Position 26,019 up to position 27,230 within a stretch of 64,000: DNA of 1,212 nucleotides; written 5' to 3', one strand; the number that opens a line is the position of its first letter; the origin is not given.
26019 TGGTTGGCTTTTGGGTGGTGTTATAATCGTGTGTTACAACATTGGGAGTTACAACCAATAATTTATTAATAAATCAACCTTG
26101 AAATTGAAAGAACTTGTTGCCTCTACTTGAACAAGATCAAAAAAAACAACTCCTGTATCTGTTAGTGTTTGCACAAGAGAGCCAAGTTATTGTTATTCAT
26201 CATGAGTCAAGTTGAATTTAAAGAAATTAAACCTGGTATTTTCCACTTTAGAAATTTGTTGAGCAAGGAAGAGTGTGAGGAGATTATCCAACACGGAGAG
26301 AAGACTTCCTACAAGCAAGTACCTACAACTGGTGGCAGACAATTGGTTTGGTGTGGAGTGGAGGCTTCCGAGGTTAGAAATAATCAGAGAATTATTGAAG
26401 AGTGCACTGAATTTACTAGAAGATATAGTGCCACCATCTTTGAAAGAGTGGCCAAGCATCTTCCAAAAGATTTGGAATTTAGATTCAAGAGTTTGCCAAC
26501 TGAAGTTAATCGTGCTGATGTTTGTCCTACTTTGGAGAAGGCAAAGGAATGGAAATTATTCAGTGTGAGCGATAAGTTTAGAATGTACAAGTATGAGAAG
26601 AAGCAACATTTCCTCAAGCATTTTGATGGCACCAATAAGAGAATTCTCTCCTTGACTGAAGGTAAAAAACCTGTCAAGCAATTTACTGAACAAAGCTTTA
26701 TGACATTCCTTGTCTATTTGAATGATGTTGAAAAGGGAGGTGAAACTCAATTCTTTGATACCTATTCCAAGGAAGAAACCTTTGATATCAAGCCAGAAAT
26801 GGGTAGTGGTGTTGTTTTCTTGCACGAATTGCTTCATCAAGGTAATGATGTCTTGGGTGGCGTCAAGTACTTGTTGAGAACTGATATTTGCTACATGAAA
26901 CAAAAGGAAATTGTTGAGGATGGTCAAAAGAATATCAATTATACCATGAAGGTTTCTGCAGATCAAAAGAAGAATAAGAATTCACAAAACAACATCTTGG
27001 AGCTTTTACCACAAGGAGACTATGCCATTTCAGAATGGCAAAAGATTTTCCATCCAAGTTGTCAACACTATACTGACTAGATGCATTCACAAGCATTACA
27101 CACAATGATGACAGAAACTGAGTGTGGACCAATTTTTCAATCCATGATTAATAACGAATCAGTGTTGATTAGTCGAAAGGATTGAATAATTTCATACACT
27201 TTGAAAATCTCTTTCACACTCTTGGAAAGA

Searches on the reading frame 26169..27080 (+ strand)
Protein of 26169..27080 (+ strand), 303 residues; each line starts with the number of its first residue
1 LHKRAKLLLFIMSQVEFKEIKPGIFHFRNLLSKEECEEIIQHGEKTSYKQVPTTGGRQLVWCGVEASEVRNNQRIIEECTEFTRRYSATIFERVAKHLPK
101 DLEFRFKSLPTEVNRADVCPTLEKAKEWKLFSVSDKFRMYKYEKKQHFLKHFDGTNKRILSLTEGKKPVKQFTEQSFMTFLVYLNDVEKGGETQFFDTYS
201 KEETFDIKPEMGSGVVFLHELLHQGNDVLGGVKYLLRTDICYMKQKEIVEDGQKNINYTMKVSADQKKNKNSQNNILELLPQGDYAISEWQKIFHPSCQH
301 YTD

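Call 42: search_protein_families(library=pfam, proteins=[window:26169-27080:+], max_evalue=0.001)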
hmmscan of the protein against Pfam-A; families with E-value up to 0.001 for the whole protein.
window:26169-27080:+ (303 aa): 1 family
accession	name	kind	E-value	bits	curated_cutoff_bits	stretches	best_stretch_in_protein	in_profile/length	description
PF13640.12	2OG-FeII_Oxy_3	-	4.9e-10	40.7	27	1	139-235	3-92/98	2OG-Fe(II) oxygenase superfamily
